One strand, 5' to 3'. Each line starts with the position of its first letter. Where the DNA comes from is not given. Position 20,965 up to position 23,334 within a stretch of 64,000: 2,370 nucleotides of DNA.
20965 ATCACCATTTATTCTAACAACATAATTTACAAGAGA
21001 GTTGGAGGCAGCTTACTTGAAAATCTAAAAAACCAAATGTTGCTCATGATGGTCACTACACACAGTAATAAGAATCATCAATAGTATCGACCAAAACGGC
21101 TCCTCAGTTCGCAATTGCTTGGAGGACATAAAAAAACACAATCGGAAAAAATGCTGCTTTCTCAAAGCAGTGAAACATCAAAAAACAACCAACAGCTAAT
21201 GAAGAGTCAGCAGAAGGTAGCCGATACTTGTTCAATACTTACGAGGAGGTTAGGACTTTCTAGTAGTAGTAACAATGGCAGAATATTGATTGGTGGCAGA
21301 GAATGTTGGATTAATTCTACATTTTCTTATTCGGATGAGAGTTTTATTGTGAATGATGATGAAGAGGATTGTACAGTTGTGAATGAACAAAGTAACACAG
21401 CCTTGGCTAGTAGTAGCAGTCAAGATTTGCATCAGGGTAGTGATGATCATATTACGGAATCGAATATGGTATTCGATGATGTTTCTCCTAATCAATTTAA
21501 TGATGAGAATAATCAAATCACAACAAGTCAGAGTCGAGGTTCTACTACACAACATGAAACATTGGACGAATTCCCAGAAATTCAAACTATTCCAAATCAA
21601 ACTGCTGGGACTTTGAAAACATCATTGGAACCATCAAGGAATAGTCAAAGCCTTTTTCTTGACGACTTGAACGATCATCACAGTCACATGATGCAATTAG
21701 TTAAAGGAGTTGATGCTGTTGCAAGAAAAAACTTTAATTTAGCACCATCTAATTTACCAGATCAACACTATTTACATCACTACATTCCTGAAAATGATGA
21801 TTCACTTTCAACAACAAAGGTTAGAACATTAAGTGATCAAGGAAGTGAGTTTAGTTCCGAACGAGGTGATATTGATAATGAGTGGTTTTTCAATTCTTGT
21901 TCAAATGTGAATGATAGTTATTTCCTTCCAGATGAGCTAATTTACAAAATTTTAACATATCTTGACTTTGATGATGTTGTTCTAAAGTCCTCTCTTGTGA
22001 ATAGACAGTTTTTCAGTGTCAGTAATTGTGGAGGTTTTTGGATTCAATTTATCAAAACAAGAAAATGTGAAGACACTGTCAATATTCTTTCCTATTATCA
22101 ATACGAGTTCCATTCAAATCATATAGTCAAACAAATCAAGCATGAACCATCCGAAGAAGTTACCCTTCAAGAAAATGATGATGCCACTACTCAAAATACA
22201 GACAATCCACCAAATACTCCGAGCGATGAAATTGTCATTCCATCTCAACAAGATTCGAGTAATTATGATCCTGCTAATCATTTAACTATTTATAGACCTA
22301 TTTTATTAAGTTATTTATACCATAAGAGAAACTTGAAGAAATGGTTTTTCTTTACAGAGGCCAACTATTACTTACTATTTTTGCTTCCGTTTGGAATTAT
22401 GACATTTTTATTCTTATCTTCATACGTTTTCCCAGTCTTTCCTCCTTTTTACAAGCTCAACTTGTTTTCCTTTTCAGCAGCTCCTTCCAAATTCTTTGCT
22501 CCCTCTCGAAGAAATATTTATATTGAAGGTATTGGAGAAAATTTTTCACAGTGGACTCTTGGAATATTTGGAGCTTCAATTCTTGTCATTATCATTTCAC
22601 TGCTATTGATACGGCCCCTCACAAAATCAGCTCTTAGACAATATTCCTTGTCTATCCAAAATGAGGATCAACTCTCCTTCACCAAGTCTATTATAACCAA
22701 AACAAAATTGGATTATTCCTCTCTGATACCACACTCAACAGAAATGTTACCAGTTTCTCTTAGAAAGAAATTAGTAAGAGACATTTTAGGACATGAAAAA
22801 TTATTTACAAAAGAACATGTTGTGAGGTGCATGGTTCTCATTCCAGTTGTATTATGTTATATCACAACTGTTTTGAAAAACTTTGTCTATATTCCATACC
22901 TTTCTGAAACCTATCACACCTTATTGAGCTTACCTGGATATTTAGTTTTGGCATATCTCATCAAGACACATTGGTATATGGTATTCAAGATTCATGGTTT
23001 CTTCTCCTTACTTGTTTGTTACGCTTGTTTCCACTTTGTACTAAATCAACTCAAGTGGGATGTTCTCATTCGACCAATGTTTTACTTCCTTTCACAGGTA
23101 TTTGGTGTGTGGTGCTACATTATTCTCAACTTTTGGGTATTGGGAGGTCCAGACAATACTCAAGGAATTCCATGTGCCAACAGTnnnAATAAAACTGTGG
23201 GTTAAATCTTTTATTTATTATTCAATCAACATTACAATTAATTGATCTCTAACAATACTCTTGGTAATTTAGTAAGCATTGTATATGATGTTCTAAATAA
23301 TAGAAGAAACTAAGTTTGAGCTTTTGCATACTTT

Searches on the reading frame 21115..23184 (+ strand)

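Call 15: search_protein_families(library=pfam, proteins=[window:21115-23184:+], max_evalue=0.001)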
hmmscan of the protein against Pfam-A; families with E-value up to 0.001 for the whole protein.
window:21115-23184:+ (690 aa): 2 families
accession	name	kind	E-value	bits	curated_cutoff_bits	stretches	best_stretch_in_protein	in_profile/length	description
PF12937.12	F-box-like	-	0.00012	22.2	24.3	1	271-310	4-42/47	F-box-like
PF00646.38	F-box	-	0.00059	20.1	20.5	0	271-305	4-37/43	F-box domain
